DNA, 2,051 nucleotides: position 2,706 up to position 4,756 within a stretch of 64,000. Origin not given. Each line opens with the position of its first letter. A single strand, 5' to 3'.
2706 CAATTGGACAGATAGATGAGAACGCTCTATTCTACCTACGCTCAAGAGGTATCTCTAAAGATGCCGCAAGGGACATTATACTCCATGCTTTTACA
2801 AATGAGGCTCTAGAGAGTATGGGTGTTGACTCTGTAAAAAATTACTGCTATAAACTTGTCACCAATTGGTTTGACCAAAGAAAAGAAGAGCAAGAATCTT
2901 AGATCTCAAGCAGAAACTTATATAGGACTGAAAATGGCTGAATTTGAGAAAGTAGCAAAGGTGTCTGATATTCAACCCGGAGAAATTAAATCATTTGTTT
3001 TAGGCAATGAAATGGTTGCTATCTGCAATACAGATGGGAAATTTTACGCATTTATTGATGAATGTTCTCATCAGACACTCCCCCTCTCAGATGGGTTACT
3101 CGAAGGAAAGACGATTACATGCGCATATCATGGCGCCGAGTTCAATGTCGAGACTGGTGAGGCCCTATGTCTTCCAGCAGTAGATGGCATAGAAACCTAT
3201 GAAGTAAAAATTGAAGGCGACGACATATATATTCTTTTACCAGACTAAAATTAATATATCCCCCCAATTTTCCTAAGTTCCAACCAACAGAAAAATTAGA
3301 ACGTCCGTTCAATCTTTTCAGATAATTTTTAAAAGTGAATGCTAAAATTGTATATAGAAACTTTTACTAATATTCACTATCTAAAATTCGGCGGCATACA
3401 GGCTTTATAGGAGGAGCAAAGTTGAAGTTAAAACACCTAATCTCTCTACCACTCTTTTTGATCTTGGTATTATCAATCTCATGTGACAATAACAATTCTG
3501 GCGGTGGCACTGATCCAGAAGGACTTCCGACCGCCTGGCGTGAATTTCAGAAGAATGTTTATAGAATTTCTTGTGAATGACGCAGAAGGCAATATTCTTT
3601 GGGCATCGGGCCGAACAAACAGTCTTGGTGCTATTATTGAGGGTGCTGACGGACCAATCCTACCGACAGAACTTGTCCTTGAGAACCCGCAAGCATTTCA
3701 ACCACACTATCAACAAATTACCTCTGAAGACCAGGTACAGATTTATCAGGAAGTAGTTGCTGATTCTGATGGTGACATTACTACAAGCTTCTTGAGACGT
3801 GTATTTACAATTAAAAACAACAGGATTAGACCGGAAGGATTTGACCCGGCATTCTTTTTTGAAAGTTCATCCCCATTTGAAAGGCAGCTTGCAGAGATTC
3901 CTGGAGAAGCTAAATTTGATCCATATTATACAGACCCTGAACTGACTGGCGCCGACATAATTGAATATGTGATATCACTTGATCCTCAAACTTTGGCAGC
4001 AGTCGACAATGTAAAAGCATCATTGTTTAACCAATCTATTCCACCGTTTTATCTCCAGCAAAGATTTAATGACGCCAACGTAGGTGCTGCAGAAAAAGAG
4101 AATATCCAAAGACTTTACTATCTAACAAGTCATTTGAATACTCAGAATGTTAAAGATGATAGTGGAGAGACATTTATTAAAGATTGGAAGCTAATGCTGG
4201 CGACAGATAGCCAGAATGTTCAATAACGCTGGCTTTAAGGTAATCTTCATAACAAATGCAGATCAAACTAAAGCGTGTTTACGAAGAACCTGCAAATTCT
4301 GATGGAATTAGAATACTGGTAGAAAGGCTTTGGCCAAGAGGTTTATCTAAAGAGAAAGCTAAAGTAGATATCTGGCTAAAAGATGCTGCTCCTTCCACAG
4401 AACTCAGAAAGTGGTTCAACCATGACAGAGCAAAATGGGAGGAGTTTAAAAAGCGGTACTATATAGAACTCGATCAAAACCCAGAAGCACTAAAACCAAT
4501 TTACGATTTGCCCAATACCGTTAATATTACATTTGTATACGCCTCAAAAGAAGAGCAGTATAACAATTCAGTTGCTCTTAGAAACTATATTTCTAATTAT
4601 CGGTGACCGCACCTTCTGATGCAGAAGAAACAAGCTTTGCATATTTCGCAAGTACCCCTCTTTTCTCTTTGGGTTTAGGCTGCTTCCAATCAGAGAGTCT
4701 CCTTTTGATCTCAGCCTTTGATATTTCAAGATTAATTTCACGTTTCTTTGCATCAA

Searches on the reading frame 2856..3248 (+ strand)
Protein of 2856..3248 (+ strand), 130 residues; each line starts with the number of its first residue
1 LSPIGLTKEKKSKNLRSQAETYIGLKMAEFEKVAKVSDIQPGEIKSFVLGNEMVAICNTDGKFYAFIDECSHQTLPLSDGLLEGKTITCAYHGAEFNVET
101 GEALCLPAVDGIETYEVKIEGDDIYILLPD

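Call 59: search_protein_families(library=pfam, proteins=[window:2856-3248:+], max_evalue=0.001)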
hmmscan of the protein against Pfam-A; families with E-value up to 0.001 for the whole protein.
window:2856-3248:+ (130 aa): 2 families
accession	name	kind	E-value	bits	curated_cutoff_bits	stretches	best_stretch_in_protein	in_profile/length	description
PF00355.32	Rieske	-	9.4e-20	70.8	20.3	1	32-116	4-88/88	Rieske [2Fe-2S] domain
PF13806.12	Rieske_2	-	3.9e-09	36.8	27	1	30-126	2-103/104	Rieske-like [2Fe-2S] domain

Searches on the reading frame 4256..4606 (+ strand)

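Call 64: search_protein_families(library=pfam, proteins=[window:4256-4606:+], max_evalue=1)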
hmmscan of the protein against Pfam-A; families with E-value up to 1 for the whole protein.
window:4256-4606:+ (116 aa): 3 families
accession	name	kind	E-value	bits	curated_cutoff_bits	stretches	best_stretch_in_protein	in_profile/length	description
PF22752.1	DUF488-N3i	-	1.6e-36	126.2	27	1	2-113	1-112/131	Inactive DUF488-N3 subclade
PF04343.18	DUF488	-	1.5e-28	100.3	22.2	1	4-112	1-121/121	Domain of unknown function DUF488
PF22751.1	DUF488-N3a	-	2.9e-21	76.4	27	1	3-113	1-115/118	Active DUF488-N3 subclade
